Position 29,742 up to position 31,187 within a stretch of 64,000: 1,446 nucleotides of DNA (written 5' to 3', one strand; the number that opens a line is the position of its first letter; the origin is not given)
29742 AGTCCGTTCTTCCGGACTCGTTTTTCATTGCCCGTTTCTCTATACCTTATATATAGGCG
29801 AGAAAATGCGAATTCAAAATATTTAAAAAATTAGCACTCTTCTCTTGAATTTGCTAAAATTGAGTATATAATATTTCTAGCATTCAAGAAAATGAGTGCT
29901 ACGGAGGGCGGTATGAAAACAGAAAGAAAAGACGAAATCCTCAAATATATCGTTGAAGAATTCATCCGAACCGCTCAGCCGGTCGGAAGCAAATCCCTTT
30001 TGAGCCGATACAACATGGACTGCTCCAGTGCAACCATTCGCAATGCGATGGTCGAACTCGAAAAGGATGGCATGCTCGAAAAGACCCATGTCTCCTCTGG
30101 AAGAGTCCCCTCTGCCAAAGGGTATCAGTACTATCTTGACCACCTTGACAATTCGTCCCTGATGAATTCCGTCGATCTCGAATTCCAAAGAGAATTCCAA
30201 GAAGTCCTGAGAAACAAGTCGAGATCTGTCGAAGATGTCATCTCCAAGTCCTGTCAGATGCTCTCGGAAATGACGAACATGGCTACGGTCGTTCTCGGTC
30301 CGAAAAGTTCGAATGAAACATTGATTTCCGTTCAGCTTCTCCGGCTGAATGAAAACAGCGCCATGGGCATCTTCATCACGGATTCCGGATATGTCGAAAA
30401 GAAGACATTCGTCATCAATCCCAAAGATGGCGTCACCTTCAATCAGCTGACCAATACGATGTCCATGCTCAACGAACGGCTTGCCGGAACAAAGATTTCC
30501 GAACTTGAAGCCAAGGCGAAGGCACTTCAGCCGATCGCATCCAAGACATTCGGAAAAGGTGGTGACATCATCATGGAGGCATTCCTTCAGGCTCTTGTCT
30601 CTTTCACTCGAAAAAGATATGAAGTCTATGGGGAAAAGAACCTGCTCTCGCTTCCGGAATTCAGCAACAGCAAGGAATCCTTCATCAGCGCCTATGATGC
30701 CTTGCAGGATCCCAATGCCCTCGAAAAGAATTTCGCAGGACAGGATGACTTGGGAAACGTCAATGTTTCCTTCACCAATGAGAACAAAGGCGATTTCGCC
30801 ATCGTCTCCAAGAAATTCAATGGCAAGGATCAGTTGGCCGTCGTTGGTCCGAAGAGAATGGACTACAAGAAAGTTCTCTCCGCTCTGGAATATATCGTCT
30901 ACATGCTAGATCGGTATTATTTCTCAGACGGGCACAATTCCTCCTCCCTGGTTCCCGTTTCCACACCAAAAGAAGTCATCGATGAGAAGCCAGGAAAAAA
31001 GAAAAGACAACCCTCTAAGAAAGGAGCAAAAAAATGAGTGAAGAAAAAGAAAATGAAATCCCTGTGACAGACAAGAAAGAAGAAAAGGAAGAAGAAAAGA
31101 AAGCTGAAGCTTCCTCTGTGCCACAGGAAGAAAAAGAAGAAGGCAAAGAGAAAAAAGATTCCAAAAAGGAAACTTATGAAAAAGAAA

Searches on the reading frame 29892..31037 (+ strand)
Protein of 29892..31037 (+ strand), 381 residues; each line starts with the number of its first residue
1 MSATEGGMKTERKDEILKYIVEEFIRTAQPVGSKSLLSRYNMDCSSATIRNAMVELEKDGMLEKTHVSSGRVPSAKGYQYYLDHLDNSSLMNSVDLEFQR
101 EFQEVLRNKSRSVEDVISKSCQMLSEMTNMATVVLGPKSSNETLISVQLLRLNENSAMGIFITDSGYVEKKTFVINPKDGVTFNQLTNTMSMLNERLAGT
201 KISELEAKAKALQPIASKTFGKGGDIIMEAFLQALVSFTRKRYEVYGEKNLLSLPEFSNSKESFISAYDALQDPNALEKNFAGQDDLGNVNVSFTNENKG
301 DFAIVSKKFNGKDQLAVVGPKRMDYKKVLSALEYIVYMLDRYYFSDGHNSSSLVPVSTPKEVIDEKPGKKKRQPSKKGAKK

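Call 79: search_protein_families(library=pfam, proteins=[window:29892-31037:+], max_evalue=0.000001)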
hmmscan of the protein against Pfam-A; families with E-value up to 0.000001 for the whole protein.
window:29892-31037:+ (381 aa): 1 family
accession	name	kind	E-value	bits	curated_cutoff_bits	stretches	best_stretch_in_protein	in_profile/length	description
PF01628.27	HrcA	-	3.8e-38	132.1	22.2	1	114-328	1-214/215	HrcA protein C terminal domain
